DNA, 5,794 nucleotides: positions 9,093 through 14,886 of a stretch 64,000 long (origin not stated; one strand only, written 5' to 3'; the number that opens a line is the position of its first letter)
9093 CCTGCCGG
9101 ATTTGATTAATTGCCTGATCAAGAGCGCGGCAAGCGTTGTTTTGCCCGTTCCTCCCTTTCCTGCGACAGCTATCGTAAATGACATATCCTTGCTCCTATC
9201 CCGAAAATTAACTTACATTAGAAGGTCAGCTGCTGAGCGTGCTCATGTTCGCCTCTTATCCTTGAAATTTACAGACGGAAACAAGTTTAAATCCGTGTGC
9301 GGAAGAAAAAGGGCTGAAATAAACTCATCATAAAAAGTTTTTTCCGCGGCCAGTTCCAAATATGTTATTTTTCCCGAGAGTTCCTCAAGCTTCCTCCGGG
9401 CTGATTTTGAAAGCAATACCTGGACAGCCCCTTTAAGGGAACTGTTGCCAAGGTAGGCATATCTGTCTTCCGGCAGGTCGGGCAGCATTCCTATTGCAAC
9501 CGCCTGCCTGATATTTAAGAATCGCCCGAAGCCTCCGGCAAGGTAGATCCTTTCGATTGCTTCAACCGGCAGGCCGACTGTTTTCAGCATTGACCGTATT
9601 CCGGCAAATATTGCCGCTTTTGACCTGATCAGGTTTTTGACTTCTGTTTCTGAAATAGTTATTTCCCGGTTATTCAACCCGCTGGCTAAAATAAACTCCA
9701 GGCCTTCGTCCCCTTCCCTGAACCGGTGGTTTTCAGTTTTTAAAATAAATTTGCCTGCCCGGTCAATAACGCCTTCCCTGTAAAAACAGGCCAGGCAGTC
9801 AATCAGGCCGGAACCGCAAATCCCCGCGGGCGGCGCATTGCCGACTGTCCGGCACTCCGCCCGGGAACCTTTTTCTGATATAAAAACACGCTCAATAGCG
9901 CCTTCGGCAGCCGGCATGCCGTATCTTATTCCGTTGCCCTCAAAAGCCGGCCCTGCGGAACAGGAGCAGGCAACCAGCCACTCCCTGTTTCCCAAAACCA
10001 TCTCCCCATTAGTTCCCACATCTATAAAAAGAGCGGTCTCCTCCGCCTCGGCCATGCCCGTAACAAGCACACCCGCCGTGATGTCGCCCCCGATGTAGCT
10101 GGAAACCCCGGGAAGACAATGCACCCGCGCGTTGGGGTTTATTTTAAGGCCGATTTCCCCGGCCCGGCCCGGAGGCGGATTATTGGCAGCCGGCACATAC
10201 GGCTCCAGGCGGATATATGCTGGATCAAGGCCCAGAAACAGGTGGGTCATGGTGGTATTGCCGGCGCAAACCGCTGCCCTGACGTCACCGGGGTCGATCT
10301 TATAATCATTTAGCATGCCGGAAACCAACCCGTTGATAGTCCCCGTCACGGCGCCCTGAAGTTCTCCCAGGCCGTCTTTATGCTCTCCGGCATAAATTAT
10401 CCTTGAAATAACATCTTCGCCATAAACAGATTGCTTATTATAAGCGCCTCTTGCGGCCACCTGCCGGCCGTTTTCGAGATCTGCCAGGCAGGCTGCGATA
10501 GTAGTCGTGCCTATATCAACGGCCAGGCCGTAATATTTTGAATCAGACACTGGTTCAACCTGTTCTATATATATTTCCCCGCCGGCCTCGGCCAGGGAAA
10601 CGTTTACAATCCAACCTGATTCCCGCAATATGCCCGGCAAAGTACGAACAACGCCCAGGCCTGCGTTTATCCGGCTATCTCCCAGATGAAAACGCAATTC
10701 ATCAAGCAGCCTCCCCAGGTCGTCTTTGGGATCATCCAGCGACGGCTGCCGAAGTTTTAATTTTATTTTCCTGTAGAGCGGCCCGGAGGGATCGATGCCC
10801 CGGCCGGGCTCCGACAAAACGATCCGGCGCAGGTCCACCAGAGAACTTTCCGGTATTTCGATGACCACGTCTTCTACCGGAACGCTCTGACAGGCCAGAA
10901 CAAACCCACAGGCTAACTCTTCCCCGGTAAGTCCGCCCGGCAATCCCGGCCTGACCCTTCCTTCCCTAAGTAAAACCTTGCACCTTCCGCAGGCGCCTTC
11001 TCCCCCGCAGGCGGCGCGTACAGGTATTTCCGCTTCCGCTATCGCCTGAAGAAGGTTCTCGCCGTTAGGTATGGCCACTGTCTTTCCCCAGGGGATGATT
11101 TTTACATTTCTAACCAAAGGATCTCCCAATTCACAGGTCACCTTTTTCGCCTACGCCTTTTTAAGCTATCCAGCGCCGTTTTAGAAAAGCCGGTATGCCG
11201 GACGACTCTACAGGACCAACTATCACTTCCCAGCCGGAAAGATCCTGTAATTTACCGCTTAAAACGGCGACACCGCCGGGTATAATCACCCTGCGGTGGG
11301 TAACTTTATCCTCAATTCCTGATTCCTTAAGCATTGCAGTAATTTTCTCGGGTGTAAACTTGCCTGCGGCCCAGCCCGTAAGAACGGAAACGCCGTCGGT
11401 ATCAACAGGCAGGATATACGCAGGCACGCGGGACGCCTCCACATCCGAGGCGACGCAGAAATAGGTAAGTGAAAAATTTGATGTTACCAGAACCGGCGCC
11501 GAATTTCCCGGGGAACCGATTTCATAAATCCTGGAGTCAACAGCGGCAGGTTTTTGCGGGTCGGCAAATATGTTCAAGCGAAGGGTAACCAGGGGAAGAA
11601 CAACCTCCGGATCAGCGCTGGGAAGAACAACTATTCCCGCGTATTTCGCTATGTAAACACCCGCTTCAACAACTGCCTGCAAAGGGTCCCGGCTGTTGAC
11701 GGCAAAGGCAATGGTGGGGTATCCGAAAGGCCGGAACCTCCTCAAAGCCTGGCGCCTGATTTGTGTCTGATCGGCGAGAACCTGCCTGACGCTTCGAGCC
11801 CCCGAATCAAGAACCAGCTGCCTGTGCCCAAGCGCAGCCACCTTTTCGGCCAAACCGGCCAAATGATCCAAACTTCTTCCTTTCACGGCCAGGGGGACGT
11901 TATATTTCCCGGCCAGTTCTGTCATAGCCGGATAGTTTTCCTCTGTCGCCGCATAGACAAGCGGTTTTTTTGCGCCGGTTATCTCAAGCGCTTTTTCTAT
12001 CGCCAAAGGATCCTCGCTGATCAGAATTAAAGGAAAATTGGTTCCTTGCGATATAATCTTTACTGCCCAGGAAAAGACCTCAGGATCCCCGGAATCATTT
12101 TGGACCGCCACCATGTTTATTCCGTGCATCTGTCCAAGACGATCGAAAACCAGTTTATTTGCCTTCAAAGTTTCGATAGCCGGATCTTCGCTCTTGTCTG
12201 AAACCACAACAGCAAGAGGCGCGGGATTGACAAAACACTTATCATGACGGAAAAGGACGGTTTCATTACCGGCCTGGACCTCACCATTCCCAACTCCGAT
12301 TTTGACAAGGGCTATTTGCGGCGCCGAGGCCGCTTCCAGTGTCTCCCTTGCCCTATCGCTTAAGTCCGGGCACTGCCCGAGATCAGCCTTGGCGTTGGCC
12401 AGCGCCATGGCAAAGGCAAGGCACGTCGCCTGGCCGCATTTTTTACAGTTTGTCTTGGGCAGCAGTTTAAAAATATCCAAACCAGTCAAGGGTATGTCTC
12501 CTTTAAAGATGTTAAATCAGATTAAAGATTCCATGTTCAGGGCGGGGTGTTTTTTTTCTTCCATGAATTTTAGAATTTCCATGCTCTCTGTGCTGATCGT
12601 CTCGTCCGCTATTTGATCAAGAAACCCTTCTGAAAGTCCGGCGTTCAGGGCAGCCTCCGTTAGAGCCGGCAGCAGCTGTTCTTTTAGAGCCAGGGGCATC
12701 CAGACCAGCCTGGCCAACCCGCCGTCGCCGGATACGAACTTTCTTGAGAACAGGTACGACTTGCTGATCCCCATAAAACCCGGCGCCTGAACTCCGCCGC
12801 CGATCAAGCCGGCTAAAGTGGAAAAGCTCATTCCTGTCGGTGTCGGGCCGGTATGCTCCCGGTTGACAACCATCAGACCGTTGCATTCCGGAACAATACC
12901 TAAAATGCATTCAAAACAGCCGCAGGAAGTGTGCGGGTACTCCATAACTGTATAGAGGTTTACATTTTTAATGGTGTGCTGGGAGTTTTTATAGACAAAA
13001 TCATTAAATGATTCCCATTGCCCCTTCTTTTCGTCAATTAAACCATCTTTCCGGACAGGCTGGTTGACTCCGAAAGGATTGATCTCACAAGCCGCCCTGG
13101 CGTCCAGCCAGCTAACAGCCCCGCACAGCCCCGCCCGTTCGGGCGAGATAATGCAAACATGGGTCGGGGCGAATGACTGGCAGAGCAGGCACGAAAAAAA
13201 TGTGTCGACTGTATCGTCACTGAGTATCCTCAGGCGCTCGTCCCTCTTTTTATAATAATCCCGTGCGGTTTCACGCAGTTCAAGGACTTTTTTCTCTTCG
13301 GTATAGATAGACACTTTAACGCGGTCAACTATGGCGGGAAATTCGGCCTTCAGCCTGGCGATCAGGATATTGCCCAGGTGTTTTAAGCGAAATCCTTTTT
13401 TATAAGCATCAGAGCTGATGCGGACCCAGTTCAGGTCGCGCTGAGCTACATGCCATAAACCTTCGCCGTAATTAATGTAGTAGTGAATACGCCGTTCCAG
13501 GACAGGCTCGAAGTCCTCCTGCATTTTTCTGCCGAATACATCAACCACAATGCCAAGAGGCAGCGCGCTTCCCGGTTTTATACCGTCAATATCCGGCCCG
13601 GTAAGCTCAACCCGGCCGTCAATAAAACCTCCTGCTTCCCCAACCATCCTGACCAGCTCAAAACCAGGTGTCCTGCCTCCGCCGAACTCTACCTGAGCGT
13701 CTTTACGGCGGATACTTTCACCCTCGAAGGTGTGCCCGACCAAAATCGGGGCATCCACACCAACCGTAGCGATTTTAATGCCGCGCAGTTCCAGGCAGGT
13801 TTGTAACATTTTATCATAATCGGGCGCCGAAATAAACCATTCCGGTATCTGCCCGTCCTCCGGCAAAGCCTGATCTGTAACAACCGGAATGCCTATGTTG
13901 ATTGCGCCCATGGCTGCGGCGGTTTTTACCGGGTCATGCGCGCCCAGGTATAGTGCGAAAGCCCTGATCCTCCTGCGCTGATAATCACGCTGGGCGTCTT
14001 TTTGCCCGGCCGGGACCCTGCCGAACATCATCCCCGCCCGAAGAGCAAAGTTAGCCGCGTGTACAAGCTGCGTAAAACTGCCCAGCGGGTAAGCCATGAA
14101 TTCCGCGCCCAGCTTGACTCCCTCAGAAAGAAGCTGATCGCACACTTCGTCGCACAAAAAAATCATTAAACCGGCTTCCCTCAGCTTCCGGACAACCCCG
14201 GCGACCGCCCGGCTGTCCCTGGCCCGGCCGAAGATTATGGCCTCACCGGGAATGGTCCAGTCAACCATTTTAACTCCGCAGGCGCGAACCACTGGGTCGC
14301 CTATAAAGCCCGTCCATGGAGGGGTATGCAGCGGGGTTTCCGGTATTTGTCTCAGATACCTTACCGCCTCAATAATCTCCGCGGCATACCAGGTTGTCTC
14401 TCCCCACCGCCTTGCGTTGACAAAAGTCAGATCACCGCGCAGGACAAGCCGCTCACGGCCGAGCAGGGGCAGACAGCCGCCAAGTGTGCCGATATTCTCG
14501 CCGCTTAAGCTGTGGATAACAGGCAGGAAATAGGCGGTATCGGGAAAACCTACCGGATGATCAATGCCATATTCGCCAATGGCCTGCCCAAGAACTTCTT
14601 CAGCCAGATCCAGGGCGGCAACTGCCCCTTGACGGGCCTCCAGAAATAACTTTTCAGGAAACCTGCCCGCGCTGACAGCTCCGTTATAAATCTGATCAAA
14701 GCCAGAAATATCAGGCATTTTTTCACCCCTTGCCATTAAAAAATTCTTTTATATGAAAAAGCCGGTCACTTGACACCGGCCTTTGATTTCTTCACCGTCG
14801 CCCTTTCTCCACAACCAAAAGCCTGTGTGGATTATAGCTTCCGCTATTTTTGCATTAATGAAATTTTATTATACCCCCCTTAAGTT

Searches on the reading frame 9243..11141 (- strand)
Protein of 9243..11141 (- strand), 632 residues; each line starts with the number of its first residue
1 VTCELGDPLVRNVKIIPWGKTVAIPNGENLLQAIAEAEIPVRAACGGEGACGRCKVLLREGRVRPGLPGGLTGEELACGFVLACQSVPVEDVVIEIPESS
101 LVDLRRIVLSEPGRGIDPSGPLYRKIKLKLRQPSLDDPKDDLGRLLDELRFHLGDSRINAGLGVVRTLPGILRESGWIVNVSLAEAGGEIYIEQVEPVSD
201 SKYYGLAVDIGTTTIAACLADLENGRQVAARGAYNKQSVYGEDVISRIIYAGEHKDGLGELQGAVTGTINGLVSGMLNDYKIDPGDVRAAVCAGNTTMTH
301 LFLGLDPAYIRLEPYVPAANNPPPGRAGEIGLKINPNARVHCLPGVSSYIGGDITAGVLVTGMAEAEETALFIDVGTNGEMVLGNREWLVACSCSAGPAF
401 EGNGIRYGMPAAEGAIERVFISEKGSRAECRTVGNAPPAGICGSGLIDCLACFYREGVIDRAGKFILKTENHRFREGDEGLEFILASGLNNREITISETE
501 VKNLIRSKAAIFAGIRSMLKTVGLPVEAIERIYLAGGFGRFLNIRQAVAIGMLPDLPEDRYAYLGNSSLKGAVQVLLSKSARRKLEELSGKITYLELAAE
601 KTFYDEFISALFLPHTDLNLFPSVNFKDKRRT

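Call 6: search_protein_families(library=pfam, proteins=[window:9243-11141:-], max_evalue=0.001)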
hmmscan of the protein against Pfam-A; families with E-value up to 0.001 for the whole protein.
window:9243-11141:- (632 aa): 4 families
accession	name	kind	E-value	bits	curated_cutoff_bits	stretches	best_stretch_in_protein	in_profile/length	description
PF14574.11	RACo_C_ter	-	3.6e-98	328.2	27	1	368-625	1-261/261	C-terminal domain of RACo the ASKHA domain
PF17651.6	Raco_middle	-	5.2e-60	202.2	26.8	1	204-365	1-162/163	RACo middle region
PF17650.6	RACo_linker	-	1.2e-13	51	26.2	1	121-197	10-81/86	RACo linker region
PF00111.32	Fer2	-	1.8e-12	47.4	21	1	19-88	7-76/77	2Fe-2S iron-sulfur cluster binding domain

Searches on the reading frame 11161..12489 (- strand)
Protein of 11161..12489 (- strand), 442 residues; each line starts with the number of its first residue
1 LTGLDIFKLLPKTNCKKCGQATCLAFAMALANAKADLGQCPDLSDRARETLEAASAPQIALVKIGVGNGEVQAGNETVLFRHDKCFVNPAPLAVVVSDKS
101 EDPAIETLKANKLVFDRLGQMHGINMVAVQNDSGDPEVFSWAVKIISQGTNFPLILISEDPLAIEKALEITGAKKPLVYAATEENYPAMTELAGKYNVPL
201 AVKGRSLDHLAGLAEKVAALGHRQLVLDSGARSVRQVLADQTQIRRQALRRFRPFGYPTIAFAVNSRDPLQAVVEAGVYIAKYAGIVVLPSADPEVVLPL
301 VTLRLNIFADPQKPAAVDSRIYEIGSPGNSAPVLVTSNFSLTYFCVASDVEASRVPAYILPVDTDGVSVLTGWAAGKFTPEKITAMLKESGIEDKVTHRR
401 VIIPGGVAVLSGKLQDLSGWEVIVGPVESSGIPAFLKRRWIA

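Call 6: search_protein_families(library=pfam, proteins=[window:11161-12489:-], max_evalue=0.001)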
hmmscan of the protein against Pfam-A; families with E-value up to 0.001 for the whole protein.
window:11161-12489:- (442 aa): 2 families
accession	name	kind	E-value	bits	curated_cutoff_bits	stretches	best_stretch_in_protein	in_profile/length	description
PF03599.22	CdhD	-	4.1e-101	339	24.8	1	62-435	2-386/387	CO dehydrogenase/acetyl-CoA synthase delta subunit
PF04060.18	FeS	-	2.3e-12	46.9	23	1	10-41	1-32/33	Putative Fe-S cluster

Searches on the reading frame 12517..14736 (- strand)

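Call 6: search_protein_families(library=pfam, proteins=[window:12517-14736:-], max_evalue=0.001)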
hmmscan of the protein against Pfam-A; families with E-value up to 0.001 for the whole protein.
window:12517-14736:- (739 aa): 3 families
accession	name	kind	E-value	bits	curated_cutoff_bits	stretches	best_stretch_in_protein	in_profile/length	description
PF19436.4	ACS_CODH_B_C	-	2.8e-115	384.5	25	1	495-739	1-245/245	ACS/CODH beta subunit C-terminal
PF03598.20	CdhC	-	1.2e-60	204.4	24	1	330-484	2-155/155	CO dehydrogenase/acetyl-CoA synthase complex beta subunit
PF18537.6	CODH_A_N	-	3.7e-23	81.8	32.2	1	46-128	1-83/83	Carbon monoxide dehydrogenase subunit alpha N-terminal domain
